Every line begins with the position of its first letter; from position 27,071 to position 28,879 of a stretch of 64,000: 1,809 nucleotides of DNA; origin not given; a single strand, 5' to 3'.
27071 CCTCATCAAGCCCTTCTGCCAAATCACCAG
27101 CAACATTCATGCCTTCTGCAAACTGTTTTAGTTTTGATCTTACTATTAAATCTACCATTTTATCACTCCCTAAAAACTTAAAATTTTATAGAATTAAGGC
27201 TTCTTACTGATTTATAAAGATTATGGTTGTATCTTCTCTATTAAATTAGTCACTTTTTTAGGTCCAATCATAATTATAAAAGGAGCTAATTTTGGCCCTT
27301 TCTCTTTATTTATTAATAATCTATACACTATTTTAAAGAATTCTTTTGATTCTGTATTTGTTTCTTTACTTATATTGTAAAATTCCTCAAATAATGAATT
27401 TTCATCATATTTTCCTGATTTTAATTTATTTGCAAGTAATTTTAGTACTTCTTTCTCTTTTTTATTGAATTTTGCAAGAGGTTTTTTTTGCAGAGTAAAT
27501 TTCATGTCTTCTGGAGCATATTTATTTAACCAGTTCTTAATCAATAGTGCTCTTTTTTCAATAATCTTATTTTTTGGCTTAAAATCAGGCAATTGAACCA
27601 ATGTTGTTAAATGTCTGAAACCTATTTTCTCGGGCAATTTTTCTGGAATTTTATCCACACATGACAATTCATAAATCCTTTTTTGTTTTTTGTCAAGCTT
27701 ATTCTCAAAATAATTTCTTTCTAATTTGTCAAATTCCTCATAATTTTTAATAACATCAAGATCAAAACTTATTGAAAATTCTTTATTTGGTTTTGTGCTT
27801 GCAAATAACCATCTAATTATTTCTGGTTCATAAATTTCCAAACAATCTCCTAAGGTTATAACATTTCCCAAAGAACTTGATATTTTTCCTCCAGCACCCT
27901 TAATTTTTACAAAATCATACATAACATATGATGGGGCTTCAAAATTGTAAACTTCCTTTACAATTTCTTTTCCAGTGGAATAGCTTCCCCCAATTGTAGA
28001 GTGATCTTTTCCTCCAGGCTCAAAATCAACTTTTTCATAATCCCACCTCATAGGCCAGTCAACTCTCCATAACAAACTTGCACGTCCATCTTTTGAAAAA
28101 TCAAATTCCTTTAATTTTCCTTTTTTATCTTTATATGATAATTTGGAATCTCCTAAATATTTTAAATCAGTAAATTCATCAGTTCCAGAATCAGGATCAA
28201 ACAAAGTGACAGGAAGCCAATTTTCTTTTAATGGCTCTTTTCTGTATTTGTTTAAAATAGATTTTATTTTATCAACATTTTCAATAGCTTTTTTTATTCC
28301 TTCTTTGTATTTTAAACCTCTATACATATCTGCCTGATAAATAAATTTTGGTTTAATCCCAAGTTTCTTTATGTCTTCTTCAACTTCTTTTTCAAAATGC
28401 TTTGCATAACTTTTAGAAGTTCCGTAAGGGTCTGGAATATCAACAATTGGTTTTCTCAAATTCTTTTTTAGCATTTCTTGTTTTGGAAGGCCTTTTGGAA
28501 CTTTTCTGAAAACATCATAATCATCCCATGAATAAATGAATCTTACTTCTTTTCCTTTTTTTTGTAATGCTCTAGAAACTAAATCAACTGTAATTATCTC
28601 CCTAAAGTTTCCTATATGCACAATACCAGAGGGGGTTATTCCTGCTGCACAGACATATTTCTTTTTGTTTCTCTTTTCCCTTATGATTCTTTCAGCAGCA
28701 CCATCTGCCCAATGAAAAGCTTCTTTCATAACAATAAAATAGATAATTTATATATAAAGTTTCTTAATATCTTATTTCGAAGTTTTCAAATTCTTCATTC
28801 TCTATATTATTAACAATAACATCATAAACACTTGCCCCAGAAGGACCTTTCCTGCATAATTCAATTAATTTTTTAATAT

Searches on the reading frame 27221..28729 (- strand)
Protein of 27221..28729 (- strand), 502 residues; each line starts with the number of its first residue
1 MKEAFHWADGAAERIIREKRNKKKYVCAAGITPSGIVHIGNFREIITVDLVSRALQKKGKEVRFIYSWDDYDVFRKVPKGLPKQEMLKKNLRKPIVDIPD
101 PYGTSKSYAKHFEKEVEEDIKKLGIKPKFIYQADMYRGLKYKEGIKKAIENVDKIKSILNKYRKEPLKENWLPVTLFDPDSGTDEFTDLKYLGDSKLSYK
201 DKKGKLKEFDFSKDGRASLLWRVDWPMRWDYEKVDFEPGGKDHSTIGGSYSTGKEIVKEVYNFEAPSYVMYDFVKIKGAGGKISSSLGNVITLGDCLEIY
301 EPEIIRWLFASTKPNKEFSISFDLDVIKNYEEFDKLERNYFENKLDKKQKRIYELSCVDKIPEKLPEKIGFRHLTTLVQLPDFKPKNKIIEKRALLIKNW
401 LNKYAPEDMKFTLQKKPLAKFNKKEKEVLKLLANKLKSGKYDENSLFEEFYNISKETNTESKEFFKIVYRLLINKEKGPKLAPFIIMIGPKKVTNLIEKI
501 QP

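Call 84: search_protein_families(library=pfam, proteins=[window:27221-28729:-], max_evalue=0.00001)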
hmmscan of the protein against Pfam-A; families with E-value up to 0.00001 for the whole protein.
window:27221-28729:- (502 aa): 3 families
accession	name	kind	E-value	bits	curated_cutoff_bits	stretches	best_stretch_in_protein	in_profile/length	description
PF01921.24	tRNA-synt_1f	-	1.9e-120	402.6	27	1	6-357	2-358/360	tRNA synthetases class I (K)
PF01406.26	tRNA-synt_1e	-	3.1e-15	56.8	27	1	20-129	8-96/301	tRNA synthetases class I (C) catalytic domain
PF09334.17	tRNA-synt_1g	-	5.1e-09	35.8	20.1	0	26-71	3-48/391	tRNA synthetases class I (M)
